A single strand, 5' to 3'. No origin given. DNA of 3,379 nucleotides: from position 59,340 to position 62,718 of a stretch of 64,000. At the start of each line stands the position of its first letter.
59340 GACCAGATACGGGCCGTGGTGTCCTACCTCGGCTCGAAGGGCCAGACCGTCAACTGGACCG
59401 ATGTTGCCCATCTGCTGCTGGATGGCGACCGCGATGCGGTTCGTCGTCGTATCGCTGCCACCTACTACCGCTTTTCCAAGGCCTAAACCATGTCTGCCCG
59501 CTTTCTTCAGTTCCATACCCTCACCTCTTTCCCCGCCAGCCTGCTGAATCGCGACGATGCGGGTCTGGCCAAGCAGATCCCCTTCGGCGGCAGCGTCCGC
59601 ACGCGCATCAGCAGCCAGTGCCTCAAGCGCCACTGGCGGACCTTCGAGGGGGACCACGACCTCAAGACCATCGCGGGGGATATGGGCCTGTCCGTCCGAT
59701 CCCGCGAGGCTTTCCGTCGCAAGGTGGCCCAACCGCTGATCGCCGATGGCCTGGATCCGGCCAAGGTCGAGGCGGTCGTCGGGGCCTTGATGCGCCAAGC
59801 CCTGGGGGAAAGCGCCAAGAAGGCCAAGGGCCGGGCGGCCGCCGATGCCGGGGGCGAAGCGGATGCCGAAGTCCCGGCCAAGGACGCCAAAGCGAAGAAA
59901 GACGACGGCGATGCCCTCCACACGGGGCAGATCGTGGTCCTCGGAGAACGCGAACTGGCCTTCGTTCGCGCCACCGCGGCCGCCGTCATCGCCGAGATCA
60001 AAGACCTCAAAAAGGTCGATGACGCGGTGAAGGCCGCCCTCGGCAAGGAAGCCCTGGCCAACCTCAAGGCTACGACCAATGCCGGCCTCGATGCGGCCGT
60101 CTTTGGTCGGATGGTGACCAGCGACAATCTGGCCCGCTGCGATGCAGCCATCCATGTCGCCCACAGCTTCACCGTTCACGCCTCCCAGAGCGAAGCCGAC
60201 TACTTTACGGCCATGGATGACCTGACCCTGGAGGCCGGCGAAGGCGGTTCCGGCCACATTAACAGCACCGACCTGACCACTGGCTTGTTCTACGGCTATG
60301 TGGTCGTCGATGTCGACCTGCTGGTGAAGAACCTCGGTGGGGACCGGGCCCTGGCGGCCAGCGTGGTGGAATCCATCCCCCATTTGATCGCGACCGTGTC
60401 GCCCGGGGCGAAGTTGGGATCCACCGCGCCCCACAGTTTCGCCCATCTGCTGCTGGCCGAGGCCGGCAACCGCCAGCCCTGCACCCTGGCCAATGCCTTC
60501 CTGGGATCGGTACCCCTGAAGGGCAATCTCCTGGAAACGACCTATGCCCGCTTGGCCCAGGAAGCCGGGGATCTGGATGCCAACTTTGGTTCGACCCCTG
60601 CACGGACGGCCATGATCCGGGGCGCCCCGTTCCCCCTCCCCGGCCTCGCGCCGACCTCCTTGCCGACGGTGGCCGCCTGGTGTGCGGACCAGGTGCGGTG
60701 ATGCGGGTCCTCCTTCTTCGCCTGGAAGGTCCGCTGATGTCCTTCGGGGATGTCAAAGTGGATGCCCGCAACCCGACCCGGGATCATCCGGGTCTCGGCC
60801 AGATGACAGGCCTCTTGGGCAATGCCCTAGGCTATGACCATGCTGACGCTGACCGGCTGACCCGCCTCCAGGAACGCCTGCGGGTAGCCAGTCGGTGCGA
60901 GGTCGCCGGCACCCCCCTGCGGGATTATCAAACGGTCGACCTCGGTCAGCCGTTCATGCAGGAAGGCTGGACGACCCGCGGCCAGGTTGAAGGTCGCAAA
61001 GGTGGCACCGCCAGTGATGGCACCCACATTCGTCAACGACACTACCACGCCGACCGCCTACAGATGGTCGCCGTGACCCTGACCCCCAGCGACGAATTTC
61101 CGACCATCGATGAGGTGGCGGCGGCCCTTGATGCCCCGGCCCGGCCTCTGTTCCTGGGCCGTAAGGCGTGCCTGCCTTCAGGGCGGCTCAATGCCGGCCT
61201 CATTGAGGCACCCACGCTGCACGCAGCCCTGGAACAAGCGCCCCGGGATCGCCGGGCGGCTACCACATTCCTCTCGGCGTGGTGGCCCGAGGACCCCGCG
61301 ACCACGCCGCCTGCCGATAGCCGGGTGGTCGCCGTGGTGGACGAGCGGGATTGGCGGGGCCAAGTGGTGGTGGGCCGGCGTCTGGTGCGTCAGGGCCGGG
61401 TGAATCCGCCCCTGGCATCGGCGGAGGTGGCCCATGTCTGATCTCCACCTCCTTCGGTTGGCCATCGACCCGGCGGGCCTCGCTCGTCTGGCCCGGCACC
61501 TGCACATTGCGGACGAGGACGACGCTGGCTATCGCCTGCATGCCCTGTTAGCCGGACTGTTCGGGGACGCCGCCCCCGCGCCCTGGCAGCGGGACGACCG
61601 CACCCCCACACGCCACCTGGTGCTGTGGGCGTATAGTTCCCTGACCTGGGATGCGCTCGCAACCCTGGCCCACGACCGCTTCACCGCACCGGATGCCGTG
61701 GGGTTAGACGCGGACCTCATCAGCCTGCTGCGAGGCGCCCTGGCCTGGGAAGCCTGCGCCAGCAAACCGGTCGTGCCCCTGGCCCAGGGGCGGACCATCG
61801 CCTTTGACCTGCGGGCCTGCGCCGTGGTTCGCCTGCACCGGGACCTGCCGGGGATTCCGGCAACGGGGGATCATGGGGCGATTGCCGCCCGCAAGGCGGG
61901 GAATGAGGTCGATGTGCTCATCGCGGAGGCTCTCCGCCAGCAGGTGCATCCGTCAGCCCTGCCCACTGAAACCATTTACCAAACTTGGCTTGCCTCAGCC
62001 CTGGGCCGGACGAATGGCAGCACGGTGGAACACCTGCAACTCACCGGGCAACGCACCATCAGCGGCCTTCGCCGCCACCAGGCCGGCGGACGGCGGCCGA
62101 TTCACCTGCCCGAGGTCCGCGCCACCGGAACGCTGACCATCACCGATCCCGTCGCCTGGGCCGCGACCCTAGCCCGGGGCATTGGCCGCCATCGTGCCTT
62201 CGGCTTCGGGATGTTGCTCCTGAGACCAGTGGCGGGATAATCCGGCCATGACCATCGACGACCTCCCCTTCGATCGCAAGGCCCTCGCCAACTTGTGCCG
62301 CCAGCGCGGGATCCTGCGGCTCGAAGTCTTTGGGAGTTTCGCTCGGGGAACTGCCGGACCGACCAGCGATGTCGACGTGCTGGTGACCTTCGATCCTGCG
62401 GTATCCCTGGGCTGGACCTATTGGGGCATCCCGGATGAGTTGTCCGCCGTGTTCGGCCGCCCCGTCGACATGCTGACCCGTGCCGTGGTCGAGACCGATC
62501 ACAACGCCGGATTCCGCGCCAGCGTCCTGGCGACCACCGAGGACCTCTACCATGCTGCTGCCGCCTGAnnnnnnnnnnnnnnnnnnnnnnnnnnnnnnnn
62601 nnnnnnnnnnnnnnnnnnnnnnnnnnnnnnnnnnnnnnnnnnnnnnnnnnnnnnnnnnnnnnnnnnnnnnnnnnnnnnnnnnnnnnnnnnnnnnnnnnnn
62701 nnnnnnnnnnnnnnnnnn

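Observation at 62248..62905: HepT/MntA toxin-antitoxin pair translationally embedded inside the type I-E cas operon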

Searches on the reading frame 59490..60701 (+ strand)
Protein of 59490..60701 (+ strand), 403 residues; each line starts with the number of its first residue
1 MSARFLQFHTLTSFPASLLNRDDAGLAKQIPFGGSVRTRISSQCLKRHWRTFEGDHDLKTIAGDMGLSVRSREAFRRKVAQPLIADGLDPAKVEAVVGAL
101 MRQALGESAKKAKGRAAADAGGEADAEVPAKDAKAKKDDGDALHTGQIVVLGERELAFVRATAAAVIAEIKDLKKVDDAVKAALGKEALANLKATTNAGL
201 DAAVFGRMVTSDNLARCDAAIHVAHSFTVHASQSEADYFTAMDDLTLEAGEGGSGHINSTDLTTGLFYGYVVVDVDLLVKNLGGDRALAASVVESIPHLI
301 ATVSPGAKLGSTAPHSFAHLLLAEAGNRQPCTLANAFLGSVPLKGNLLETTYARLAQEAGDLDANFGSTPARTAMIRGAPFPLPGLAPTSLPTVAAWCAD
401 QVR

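Call 3: search_protein_families(library=pfam, proteins=[window:59490-60701:+], max_evalue=0.01)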
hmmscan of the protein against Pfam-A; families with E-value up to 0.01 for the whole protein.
window:59490-60701:+ (403 aa): 1 family
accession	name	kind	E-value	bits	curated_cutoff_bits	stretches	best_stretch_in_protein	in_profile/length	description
PF09344.15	Cas_CT1975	-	7.8e-92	309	26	1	6-376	1-333/361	CT1975-like protein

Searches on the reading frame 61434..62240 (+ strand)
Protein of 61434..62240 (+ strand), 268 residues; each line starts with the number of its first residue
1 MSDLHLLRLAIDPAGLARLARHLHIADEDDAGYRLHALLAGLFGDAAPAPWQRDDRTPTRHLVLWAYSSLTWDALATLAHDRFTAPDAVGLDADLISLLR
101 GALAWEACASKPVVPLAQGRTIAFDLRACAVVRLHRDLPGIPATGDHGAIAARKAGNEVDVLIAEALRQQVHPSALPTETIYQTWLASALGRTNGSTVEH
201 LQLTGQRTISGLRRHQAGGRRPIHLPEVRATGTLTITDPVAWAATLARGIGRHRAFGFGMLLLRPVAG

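Call 3: search_protein_families(library=pfam, proteins=[window:61434-62240:+], max_evalue=0.01)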
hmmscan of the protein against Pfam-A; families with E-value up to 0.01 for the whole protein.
window:61434-62240:+ (268 aa): 1 family
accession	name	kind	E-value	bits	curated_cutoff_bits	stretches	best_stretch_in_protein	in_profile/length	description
PF08798.16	CRISPR_assoc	-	2e-26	94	25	1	4-265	1-223/223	CRISPR associated protein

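Call 4: search_protein_families(library=ncbifam, proteins=[window:61434-62240:+], max_evalue=0.01)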
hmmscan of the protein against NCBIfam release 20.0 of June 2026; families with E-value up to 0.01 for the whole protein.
window:61434-62240:+ (268 aa): 1 family
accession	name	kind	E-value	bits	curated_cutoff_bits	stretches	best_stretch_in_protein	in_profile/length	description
TIGR01907.1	casE_Cse3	equivalog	2.4e-11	44.4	45.2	1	176-265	120-207/208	type I-E CRISPR-associated protein Cas6/Cse3/CasE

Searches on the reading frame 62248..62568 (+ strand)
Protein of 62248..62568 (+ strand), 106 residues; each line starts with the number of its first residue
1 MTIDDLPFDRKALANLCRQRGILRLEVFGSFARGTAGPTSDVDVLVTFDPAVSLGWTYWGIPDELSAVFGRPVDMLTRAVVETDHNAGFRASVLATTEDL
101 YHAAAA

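Call 3: search_protein_families(library=pfam, proteins=[window:62248-62568:+], max_evalue=0.01)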
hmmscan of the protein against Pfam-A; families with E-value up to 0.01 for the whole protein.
window:62248-62568:+ (106 aa): 3 families
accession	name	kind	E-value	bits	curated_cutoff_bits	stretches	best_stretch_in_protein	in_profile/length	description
PF01909.29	NTP_transf_2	-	1.2e-15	58.1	21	1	13-82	5-78/93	Nucleotidyltransferase domain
PF18765.7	Polbeta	-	4.3e-08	33.6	26.9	1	15-101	5-88/93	Polymerase beta, Nucleotidyltransferase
PF22600.2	MTPAP-like_central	-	0.0021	18.6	27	1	23-50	40-67/139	Poly(A) RNA polymerase, mitochondrial-like, central palm domain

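Call 4: search_protein_families(library=ncbifam, proteins=[window:62248-62568:+], max_evalue=0.01)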
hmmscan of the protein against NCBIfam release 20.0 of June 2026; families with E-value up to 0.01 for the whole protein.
window:62248-62568:+ (106 aa): 1 family
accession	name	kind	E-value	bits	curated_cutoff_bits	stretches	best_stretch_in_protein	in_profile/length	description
NF047752.1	MntA_antitoxin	equivalog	8.4e-10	38.5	60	1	26-78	11-62/106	type VII toxin-antitoxin system MntA family adenylyltransferase antitoxin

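Call 19: search_solved_structures(query=window:62248-62568:+, max_evalue=0.01, show_alignments=3)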
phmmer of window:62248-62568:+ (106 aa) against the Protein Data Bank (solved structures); distinct sequences matched with E-value up to 0.01: 1.
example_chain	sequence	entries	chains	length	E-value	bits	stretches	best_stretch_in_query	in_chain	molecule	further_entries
1wot_A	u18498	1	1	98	1.2e-07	35.1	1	3-54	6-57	PUTATIVE MINIMAL NUCLEOTIDYLTRANSFERASE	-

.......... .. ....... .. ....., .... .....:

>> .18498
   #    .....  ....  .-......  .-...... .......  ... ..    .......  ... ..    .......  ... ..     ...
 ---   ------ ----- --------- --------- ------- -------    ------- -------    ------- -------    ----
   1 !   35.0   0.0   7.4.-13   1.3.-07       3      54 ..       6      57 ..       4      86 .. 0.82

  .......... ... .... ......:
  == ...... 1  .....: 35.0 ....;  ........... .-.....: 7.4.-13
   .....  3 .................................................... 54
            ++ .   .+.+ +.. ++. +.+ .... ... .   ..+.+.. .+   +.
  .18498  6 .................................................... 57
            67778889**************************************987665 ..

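Call 60: search_protein_families(library=padloc, proteins=[window:62248-62568:+], max_evalue=0.01)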
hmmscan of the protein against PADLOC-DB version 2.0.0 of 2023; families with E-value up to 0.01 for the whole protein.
window:62248-62568:+ (106 aa): 9 families
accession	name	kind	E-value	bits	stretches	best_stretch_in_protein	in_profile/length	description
PDLC04902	PDC-S09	-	9.6e-24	81.5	1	8-99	7-94/97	-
PDLC04905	PDC-S09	-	1.7e-20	71.3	1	7-103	6-101/101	-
PDLC04904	PDC-S09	-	6.5e-19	66.1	1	8-82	11-84/104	-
PDLC04906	PDC-S09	-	5.6e-14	50.3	1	12-81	14-83/98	-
PDLC04903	PDC-S09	-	6.7e-07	27.6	1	20-52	25-56/108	-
PDLC04907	PDC-S09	-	8.7e-05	20.6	1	15-48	20-53/114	-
PDLC04368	PDC-M05A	-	0.00014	19.7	1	26-47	111-132/201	-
PDLC04369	PDC-M05A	-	0.00052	17.7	1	27-49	108-130/201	-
PDLC00818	Cyclase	-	0.0042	14.6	1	16-60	35-80/322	oligonucleotide-cyclase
